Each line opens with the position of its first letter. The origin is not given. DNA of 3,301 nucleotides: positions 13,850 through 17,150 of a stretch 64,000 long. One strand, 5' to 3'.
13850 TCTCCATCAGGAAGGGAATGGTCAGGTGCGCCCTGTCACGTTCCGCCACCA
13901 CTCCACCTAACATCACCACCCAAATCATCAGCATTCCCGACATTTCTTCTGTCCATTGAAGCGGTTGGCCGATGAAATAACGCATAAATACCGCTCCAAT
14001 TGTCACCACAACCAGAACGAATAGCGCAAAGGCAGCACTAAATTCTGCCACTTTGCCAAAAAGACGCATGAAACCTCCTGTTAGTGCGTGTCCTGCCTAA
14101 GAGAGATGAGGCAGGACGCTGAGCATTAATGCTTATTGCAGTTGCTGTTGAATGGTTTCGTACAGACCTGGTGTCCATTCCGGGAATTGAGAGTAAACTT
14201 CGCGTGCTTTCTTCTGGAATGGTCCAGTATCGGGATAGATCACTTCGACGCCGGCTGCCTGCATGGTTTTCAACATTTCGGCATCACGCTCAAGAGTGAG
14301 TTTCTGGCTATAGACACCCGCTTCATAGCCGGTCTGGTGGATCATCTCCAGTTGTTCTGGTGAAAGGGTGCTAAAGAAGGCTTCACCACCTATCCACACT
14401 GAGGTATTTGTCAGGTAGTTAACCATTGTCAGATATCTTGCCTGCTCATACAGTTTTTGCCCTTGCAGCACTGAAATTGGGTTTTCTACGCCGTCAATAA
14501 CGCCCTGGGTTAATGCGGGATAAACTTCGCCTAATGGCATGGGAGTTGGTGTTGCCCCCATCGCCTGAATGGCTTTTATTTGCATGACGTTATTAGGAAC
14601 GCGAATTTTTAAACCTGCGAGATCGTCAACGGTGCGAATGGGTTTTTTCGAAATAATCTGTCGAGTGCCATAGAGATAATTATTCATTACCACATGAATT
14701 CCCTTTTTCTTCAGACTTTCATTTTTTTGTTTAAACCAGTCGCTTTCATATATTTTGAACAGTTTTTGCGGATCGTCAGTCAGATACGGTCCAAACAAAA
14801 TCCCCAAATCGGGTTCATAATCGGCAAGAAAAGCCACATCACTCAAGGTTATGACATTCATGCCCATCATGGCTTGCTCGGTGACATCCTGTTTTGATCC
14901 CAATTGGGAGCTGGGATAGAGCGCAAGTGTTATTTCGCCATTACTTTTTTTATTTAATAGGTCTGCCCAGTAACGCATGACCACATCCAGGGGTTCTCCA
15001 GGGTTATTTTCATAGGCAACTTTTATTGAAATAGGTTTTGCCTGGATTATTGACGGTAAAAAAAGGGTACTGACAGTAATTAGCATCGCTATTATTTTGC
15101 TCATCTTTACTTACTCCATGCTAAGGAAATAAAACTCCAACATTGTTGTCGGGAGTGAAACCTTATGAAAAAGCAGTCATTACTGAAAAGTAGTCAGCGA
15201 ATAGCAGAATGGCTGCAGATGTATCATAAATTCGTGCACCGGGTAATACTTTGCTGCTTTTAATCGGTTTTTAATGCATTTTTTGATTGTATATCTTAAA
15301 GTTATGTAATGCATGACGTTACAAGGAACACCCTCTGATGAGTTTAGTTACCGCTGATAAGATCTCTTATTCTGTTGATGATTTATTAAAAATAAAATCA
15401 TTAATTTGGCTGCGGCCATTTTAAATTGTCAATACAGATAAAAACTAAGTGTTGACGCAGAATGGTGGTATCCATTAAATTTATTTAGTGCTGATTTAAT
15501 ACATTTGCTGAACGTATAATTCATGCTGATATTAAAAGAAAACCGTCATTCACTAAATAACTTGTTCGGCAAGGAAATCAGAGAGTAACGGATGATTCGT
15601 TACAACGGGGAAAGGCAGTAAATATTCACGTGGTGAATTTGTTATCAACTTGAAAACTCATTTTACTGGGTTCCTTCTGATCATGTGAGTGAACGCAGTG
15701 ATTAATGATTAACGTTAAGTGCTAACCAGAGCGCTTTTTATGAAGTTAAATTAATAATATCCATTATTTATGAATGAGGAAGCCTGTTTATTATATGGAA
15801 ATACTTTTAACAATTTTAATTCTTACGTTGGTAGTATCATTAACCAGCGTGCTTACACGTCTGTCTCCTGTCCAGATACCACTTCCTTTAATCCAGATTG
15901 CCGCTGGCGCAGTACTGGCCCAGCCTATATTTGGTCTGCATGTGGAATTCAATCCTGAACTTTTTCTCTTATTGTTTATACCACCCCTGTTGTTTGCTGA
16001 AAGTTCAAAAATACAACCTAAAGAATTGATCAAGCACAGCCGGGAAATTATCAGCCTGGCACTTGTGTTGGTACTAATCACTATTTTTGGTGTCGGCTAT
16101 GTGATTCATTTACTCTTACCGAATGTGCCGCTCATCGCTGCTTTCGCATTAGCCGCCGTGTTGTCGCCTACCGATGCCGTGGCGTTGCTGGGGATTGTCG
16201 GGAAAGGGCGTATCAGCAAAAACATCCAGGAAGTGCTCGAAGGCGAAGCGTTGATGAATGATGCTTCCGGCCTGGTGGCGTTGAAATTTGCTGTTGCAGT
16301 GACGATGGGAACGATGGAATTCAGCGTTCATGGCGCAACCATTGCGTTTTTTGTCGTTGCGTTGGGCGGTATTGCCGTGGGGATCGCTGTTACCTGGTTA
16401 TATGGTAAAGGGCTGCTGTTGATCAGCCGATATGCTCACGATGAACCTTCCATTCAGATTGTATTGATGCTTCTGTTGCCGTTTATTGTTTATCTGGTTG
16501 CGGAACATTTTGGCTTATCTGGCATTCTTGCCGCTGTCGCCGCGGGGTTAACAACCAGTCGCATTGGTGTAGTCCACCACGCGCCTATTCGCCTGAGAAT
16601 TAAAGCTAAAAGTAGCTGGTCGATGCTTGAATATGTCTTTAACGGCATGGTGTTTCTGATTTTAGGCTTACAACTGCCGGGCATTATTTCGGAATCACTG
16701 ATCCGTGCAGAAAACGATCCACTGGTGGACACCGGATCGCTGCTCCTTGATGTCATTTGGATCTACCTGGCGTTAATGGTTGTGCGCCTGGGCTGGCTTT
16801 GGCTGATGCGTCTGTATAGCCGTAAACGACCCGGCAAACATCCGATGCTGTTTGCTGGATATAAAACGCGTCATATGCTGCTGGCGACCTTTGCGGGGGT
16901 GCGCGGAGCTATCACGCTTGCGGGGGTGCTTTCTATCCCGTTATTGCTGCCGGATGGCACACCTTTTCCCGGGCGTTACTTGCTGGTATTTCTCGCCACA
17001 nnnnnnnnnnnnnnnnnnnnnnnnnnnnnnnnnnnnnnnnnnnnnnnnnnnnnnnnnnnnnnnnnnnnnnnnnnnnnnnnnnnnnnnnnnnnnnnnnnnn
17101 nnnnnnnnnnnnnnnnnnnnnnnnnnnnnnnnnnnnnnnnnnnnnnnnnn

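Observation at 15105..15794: Unusually long, AT-rich divergent intergenic region between the TRAP operon and the antiporter gene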

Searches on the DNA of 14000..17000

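Call 5: search_rna_families(source=window, start=14000, end=17000, threshold=evalue, max_evalue=10)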
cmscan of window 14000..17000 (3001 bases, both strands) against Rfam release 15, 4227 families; matches with E-value up to 10: 4.
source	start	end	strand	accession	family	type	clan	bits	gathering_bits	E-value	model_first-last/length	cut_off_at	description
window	15159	15233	-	RF03266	mir-2943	Gene; miRNA;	-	17.9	76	7.9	1-71/71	no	mir-2943 microRNA precursor family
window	14841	14878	-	RF01232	snoR442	Gene; snRNA; snoRNA; CD-box;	-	16.8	50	3.5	1-46/46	no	Small nucleolar RNA R442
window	15642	15722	+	RF00076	mir-181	Gene; miRNA;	-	16.5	45.5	8.2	1-83/83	no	mir-181 microRNA precursor family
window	16246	16265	+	RF01648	ceN65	Gene; snRNA; snoRNA; CD-box;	-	16.3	48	4.9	1-65/65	no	Caenorhabditis snoRNA ceN65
